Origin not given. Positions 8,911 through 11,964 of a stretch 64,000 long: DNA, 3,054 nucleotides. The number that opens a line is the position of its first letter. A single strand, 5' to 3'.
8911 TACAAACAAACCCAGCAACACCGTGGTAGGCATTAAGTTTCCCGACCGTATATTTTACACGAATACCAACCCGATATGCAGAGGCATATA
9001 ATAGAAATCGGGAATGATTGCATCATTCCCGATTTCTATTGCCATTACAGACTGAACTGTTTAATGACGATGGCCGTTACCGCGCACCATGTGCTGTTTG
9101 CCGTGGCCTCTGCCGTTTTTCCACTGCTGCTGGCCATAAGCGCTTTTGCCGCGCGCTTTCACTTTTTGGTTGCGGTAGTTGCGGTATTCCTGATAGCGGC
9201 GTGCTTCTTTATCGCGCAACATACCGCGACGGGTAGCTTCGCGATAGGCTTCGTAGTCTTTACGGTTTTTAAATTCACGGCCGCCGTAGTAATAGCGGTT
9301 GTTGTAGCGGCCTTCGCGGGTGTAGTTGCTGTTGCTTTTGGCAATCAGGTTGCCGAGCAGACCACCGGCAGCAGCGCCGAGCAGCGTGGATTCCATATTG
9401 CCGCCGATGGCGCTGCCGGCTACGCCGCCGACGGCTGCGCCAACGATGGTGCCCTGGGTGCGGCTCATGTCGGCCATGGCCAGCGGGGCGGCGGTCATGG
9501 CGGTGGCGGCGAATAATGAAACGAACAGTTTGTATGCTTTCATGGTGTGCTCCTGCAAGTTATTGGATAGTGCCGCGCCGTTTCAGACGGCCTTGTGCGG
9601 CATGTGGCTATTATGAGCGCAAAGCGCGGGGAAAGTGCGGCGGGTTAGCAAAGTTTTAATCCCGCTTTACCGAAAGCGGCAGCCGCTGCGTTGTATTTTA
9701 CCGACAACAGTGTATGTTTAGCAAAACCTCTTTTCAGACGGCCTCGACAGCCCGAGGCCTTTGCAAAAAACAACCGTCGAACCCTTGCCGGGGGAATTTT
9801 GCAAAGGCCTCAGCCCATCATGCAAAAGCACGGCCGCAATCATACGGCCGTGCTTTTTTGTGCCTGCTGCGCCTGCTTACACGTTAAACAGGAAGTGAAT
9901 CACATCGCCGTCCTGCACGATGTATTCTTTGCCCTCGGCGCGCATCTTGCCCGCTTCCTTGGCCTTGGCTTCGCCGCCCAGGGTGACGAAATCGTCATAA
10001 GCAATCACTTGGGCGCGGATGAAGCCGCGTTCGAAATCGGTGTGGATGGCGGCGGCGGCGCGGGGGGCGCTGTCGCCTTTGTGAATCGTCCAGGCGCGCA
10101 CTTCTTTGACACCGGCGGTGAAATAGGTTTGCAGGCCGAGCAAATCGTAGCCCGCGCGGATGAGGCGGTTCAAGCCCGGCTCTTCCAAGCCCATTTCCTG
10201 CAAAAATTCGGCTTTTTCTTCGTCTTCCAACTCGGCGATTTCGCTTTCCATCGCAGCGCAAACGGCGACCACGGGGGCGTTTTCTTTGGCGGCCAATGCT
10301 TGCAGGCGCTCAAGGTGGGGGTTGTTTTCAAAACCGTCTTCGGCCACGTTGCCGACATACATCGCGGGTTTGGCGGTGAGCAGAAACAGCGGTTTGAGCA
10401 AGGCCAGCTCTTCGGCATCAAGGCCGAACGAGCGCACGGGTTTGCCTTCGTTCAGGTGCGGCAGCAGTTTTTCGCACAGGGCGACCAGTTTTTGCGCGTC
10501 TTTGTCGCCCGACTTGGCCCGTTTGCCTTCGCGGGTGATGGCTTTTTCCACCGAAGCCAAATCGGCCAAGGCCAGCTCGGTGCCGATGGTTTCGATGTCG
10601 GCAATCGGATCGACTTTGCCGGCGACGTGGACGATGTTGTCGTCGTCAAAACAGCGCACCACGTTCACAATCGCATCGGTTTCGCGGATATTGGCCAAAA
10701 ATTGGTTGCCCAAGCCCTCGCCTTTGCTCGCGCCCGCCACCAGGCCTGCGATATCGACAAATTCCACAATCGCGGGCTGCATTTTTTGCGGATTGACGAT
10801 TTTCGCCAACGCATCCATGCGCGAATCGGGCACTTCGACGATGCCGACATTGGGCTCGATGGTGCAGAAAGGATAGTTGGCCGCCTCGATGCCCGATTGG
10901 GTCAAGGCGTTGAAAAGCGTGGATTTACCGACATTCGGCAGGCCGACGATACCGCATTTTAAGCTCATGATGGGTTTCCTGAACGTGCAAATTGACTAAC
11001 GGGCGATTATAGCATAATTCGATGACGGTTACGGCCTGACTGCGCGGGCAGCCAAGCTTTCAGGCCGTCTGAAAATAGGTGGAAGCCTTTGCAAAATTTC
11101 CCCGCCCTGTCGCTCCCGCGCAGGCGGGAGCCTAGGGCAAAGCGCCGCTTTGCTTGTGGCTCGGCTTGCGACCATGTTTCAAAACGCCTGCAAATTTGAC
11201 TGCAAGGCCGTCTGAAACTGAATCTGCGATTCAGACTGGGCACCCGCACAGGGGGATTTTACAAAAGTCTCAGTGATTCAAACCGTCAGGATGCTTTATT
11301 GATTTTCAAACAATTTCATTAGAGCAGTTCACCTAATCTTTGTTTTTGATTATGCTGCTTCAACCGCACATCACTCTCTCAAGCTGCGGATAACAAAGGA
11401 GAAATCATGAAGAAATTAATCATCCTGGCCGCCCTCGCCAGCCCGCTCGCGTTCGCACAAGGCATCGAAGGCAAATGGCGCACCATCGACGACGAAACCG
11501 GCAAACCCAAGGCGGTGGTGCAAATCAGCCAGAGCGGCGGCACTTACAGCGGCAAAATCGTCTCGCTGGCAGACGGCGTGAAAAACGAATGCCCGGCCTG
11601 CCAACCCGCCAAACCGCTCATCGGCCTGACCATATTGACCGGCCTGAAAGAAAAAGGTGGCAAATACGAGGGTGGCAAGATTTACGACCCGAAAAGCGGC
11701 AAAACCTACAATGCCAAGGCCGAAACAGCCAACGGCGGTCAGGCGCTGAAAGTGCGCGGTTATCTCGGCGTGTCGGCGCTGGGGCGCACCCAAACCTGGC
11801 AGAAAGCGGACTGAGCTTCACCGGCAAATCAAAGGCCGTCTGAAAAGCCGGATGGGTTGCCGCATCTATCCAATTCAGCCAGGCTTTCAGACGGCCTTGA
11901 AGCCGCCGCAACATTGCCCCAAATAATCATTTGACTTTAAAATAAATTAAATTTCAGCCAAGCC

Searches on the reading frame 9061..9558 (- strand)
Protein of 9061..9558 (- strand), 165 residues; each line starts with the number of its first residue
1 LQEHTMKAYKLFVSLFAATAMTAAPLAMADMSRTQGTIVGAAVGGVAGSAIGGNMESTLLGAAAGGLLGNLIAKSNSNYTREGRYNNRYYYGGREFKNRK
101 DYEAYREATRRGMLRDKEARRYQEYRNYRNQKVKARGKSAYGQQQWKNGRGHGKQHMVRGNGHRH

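Call 81: search_protein_families(library=pfam, proteins=[window:9061-9558:-], max_evalue=0.0001)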
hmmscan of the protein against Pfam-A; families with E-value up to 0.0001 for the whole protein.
window:9061-9558:- (165 aa): 3 families
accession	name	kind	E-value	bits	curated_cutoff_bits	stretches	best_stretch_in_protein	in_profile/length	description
PF05433.20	Rick_17kDa_Anti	-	1.7e-09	37.9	24.2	1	36-72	2-42/43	Glycine zipper 2TM domain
PF13488.11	Gly-zipper_Omp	-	8.5e-08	32.4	25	1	36-76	2-42/46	Glycine zipper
PF13441.11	Gly-zipper_YMGG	-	6.4e-07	29.4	28.9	1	33-73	3-43/45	YMGG-like Gly-zipper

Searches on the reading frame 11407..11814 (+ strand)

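Call 78: search_protein_families(library=pfam, proteins=[window:11407-11814:+], max_evalue=0.00001)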
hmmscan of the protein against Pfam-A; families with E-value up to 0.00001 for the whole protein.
window:11407-11814:+ (135 aa): 1 family
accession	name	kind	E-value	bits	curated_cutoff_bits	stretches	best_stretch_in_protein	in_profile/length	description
PF09917.15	DUF2147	-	7.9e-32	110.6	27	1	22-133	1-112/112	Uncharacterized protein conserved in bacteria (DUF2147)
